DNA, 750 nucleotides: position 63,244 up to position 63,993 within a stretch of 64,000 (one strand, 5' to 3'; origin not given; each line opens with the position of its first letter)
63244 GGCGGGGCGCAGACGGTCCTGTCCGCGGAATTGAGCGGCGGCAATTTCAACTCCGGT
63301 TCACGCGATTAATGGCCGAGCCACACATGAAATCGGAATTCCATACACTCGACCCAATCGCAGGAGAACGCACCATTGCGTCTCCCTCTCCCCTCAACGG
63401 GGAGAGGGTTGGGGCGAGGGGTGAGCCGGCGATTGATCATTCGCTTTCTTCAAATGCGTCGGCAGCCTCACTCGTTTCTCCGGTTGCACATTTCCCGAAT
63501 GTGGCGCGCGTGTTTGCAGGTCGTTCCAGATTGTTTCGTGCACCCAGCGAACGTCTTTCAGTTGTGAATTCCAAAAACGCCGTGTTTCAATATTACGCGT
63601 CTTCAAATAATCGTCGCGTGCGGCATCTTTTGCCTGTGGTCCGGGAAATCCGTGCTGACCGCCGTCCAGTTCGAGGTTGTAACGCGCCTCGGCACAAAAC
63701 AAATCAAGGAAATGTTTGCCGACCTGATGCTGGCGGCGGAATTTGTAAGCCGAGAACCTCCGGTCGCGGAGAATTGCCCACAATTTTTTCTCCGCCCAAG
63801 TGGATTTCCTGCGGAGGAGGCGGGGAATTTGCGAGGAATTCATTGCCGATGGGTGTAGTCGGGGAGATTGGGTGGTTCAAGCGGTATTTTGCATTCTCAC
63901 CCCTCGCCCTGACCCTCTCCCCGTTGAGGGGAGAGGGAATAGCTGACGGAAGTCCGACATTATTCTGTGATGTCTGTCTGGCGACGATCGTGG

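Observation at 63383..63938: DUF559 endonuclease gene flanked by 43-bp inverted repeats, sitting where the RND pump gene is expected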

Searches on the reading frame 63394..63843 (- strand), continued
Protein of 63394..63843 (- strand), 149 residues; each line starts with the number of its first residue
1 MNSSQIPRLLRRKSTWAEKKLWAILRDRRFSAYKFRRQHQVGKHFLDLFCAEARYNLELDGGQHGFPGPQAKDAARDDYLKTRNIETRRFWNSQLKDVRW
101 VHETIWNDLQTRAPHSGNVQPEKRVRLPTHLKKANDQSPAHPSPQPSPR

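Call 65: fold_search(model_id=the predicted structure, library=pdb)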
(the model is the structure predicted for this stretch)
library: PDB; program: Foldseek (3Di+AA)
matches with E <= 10: 145; with E <= 0.001: 3
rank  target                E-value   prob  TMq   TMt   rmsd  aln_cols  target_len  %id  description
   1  3hrl                  5.2e-06  1.00  0.54  0.83   2.7       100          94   32  Crystal structure of a putative endonuclease-like protein (ngo0050) from neisseria gonorrhoeae (released 2009-06-30)
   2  3r3p_B                1.9e-04  1.00  0.56  0.82   3.2       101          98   17  Homing Endonuclease I-Bth0305I Catalytic Domain (released 2011-10-05)
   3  3r3p_A                6.6e-04  1.00  0.55  0.82   3.1       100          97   16  Homing Endonuclease I-Bth0305I Catalytic Domain (released 2011-10-05)
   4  4oq2                  1.7e-03  1.00  0.40  0.22   9.0       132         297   15  5hmC specific restriction endonuclease PvuRTs1I (released 2014-03-12)
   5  4oky                  3.1e-03  0.99  0.38  0.22   9.5       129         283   17  Crystal structure of PvuRts1I, a 5-hydroxymethylcytosine DNA restriction endonuclease (released 2014-09-10)
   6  9i05_Xv               4.3e-03  1.00  0.49  0.21   4.1       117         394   15  Cryo-EM structure of the large subunit of the mitochondrial ribosome from Toxoplasma gondii (released 2025-06-11)
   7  9g6k_Li               5.5e-03  1.00  0.50  0.18  12.2       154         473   14  LSU structure derived from the LSU sample of the mitoribosome from T. gondii. (released 2024-12-11)
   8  9i05_Xr               7.1e-03  1.00  0.53  0.19   7.5       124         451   12  Cryo-EM structure of the large subunit of the mitochondrial ribosome from Toxoplasma gondii (released 2025-06-11)
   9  9i05_Xl               8.7e-03  1.00  0.46  0.19   5.4       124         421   14  Cryo-EM structure of the large subunit of the mitochondrial ribosome from Toxoplasma gondii (released 2025-06-11)
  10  6z1p_AS               1.3e-02  1.00  0.52  0.13   4.2       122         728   11  Structure of the mitochondrial ribosome from Tetrahymena thermophila (released 2020-06-24)
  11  4par_C                1.3e-02  0.99  0.44  0.23   8.0       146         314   14  The 5-Hydroxymethylcytosine-Specific Restriction Enzyme AbaSI in a Complex with Product-like DNA (released 2014-06-25)
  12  4par_B                1.5e-02  0.99  0.45  0.23   8.2       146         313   16  The 5-Hydroxymethylcytosine-Specific Restriction Enzyme AbaSI in a Complex with Product-like DNA (released 2014-06-25)
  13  4par_A                2.1e-02  0.98  0.44  0.23   8.0       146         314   14  The 5-Hydroxymethylcytosine-Specific Restriction Enzyme AbaSI in a Complex with Product-like DNA (released 2014-06-25)
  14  9g6k_L9               2.6e-02  0.98  0.49  0.18  11.3       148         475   14  LSU structure derived from the LSU sample of the mitoribosome from T. gondii. (released 2024-12-11)
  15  9g6k_Lc               3.1e-02  0.99  0.52  0.19   3.7       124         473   10  LSU structure derived from the LSU sample of the mitoribosome from T. gondii. (released 2024-12-11)
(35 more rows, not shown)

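Call 69: search_protein_families(library=pfam, proteins=[L016:1-4693:-, L034:1382-4918:-, L053:1397-4651:-, L006:3273-4556:-, L038:3506-4957:-, L027:3671-4729:-, L033:3821-4720:-, L028:3761-4579:-, L020:3842-4630:-], max_evalue=0.001)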
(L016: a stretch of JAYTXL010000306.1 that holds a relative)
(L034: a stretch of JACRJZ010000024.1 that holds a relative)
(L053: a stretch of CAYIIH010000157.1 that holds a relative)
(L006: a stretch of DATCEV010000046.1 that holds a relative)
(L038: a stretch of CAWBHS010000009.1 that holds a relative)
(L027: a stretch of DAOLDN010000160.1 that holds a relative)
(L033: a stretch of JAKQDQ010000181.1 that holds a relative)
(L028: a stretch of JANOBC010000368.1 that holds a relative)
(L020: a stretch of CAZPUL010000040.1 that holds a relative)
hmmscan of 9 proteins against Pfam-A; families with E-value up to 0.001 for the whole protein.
L016:1-4693:- (1564 aa): 0 families

L034:1382-4918:- (1178 aa): 2 families
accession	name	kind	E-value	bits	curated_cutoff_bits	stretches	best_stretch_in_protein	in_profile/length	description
PF13620.12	CarboxypepD_reg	-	7.5e-14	52.3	32.3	1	501-577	2-81/82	Carboxypeptidase regulatory-like domain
PF13715.12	CarbopepD_reg_2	-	4.4e-06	27.1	32.2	1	501-576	1-75/88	CarboxypepD_reg-like domain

L053:1397-4651:- (1084 aa): 2 families
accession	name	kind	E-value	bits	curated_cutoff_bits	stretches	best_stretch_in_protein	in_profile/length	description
PF13620.12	CarboxypepD_reg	-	1.4e-13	51.4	32.3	1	414-491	2-82/82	Carboxypeptidase regulatory-like domain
PF13715.12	CarbopepD_reg_2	-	0.0002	21.8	32.2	1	415-490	2-76/88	CarboxypepD_reg-like domain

L006:3273-4556:- (427 aa): 2 families
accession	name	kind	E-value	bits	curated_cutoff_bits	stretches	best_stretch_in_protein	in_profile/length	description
PF13442.11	Cytochrome_CBB3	-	1.7e-10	41.5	27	1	323-401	4-68/68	Cytochrome C oxidase, cbb3-type, subunit III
PF00034.26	Cytochrom_C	-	1.4e-06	29.9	21.3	1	323-404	2-89/90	Cytochrome c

L038:3506-4957:- (483 aa): 0 families

L027:3671-4729:- (352 aa): 0 families

L033:3821-4720:- (299 aa): 0 families

L028:3761-4579:- (272 aa): 0 families

L020:3842-4630:- (262 aa): 0 families

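Call 96: search_protein_families(library=padloc, proteins=[window:63394-63843:-], max_evalue=0.01)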
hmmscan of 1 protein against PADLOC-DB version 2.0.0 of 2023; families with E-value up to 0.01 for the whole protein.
window:63394-63843:- (149 aa): 1 family
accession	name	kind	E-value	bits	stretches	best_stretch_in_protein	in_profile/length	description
PDLC02868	DpdF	-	0.00054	15.8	1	45-94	83-132/1078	DpdF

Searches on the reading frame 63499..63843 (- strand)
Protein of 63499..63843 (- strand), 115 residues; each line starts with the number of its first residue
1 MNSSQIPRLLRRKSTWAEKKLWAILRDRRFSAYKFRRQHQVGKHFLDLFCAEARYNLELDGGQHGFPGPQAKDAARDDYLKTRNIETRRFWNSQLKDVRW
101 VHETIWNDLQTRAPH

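Call 80: search_dna_similar(query=window:63499-63843:-, collection=plasmids, mode=protein, max_evalue=1e-10, max_rows=40, rows=spread)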
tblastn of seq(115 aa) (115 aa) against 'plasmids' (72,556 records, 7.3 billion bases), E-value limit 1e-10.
Records with a match: 13; places in all: 13; records where one place covers at least 80% of the query: 7.
Best place of each record, by identity: <60% 13.
By first word of the organism name: Azospirillum 5; Escherichia 2; Synechocystis 2; Neisseria 2; Sinorhizobium 1; Sphingomonas 1.
By predicted mobility (MOB-suite, as given by PLSDB): non-mobilizable 11; mobilizable 2.
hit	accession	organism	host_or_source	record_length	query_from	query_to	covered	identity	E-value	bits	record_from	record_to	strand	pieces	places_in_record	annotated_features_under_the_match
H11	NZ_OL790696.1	Escherichia coli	-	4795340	7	114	94%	45.0%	2e-18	86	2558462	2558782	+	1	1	none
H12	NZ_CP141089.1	Escherichia coli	Homo sapiens,Infected Human Urine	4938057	7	95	77%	47.2%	3e-16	80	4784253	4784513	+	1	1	none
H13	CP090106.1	Sinorhizobium meliloti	Medicago,Cell culture,Plant nodule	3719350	8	112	91%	38.7%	2e-12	69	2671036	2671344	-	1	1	endonuclease domain-containing protein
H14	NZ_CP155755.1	Sphingomonas parapaucimobilis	Chinese cabbage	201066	5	107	90%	39.4%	4e-12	68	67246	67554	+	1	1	DUF559 domain-containing protein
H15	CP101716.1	Synechocystis sp. B12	cell culture,mangrove water from the ...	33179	10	109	87%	39.6%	8e-13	70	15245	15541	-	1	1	DUF559 domain-containing protein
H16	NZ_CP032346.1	Azospirillum brasilense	soil sample,Agricultural field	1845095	8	105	85%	40.4%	2e-12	69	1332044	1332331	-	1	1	record has no annotation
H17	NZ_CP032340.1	Azospirillum brasilense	soil sample,Agricultural field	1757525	8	105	85%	39.4%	8e-12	67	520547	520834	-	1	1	none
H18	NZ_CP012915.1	Azospirillum brasilense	Digitaria eriantha,microbe,root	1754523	8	105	85%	39.4%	9e-12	67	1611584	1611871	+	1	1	none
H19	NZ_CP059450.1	Azospirillum brasilense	Prokaryotes,soil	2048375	8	95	77%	40.9%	2e-12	69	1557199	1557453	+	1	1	none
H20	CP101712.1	Synechocystis sp. B12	cell culture,mangrove water from the ...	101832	10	97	77%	38.6%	6e-13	70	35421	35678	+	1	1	endonuclease domain-containing protein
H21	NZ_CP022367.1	Azospirillum sp. TSH58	single cell,paddy soils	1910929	8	95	77%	38.6%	3e-11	66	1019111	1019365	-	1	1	record has no annotation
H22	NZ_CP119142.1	Neisseria gonorrhoeae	Homo sapiens,whole organism,synovial ...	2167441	8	95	77%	37.5%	7e-12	67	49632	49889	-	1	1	none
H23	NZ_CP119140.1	Neisseria gonorrhoeae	Homo sapiens,whole organism,blood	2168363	8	95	77%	37.5%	7e-12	67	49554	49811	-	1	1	none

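Call 81: get_annotated_region(hit=H13, flank=700)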
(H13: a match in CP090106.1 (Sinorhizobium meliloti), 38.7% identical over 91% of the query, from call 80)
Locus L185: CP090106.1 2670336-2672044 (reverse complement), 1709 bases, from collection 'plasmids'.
description: Sinorhizobium meliloti strain Ak57 plasmid pSymB, complete sequence
organism: Sinorhizobium meliloti (NCBI taxid 382)
taxonomy: Bacteria; Pseudomonadota; Alphaproteobacteria; Hyphomicrobiales; Rhizobiaceae; Sinorhizobium; Sinorhizobium meliloti
host: -; source: Medicago,Cell culture,Plant nodule; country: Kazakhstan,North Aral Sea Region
typing (MOB-suite, as given by PLSDB): non-mobilizable
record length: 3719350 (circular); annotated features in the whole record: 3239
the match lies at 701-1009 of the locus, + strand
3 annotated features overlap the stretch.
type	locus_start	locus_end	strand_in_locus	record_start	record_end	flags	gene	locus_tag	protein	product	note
CDS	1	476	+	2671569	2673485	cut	-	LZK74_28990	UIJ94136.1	ATP-binding protein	-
CDS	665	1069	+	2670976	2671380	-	-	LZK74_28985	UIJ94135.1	endonuclease domain-containing protein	-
CDS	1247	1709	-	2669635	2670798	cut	-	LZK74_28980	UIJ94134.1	IS4-like element ISRm16 family transposase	-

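Call 82: get_annotated_region(hit=H14, flank=700)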
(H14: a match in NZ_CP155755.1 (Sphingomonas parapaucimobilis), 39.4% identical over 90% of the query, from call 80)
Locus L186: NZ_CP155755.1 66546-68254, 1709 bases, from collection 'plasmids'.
description: Sphingomonas parapaucimobilis strain YK209 plasmid unnamed6, complete sequence
organism: Sphingomonas parapaucimobilis (NCBI taxid 28213)
taxonomy: Bacteria; Pseudomonadota; Alphaproteobacteria; Sphingomonadales; Sphingomonadaceae; Sphingomonas; Sphingomonas parapaucimobilis
host: -; source: Chinese cabbage; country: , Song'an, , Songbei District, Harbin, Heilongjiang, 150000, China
typing (MOB-suite, as given by PLSDB): non-mobilizable
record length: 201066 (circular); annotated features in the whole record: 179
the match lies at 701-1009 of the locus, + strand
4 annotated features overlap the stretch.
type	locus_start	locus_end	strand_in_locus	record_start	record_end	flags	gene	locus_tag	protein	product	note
CDS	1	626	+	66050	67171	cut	-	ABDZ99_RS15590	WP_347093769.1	NAD(P) transhydrogenase subunit alpha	-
CDS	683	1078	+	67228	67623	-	-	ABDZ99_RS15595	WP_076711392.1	DUF559 domain-containing protein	-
CDS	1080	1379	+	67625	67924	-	-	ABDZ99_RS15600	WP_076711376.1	proton-translocating transhydrogenase family protein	-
CDS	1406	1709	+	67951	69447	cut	-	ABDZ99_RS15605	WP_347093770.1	NAD(P)(+) transhydrogenase (Re/Si-specific) subunit beta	-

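Call 83: get_annotated_region(hit=H15, flank=700)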
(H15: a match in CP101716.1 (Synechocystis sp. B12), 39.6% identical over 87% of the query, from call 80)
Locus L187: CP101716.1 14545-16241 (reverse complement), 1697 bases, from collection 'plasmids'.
description: Synechocystis sp. B12 plasmid unnamed7, complete sequence
organism: Synechocystis sp. B12 (NCBI taxid 2764086)
taxonomy: Bacteria; Cyanobacteriota; Cyanophyceae; Synechococcales; Merismopediaceae; Synechocystis; Synechocystis sp. B12
host: -; source: cell culture,mangrove water from the port of Santos, Brazil; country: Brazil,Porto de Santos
typing (MOB-suite, as given by PLSDB): non-mobilizable
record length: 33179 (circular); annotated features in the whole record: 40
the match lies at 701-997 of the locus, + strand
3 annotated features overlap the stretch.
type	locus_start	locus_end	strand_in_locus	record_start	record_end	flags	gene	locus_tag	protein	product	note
CDS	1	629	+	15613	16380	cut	-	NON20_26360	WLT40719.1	hypothetical protein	-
CDS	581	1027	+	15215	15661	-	-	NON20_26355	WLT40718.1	DUF559 domain-containing protein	-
CDS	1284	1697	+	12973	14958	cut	-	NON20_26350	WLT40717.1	BREX-1 system adenine-specific DNA-methyltransferase PglX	-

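Call 84: get_annotated_region(hit=H20, flank=700)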
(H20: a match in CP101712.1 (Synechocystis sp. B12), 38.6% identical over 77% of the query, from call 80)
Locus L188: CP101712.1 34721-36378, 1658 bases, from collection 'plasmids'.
description: Synechocystis sp. B12 plasmid unnamed3, complete sequence
organism: Synechocystis sp. B12 (NCBI taxid 2764086)
taxonomy: Bacteria; Cyanobacteriota; Cyanophyceae; Synechococcales; Merismopediaceae; Synechocystis; Synechocystis sp. B12
host: -; source: cell culture,mangrove water from the port of Santos, Brazil; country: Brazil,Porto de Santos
typing (MOB-suite, as given by PLSDB): non-mobilizable
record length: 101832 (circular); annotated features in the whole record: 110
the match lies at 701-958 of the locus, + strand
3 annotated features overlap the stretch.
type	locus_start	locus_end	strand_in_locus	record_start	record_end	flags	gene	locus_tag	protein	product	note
CDS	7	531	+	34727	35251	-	-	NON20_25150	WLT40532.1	DUF1156 domain-containing protein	-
CDS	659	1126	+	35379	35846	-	-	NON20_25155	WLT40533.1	endonuclease domain-containing protein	-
CDS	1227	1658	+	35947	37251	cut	-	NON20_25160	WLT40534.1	hypothetical protein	-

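Call 85: get_annotated_region(hit=H16, flank=700)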
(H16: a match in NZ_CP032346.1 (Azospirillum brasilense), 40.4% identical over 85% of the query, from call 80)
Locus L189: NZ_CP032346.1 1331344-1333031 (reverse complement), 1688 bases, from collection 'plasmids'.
description: Azospirillum brasilense strain MTCC4039 plasmid p1, complete sequence
organism: Azospirillum brasilense (NCBI taxid 192)
taxonomy: Bacteria; Pseudomonadota; Alphaproteobacteria; Rhodospirillales; Azospirillaceae; Azospirillum; Azospirillum brasilense
host: -; source: soil sample,Agricultural field; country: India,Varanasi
typing (MOB-suite, as given by PLSDB): non-mobilizable; replicon rep_cluster_622
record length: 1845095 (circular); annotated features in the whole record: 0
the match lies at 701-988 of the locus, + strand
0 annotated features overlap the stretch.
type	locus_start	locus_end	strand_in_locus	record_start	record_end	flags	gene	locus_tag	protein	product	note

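Call 86: get_annotated_region(hit=H22, flank=700)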
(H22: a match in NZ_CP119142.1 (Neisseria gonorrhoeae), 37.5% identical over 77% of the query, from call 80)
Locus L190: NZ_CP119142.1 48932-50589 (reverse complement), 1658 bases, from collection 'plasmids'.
description: Neisseria gonorrhoeae strain 2022NG-0032 plasmid p2022NG-0032_1, complete sequence
organism: Neisseria gonorrhoeae (NCBI taxid 485)
taxonomy: Bacteria; Pseudomonadota; Betaproteobacteria; Neisseriales; Neisseriaceae; Neisseria; Neisseria gonorrhoeae
host: -; source: Homo sapiens,whole organism,synovial fluid; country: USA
typing (MOB-suite, as given by PLSDB): non-mobilizable
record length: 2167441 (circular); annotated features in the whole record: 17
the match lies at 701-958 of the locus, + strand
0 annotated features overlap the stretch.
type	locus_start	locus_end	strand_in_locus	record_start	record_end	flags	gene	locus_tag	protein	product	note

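Call 102: search_dna_similar(query=window:63499-63843:-, collection=phages, mode=protein, max_evalue=1e-8, max_rows=15)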
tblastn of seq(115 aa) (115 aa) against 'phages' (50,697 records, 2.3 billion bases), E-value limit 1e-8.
No match.
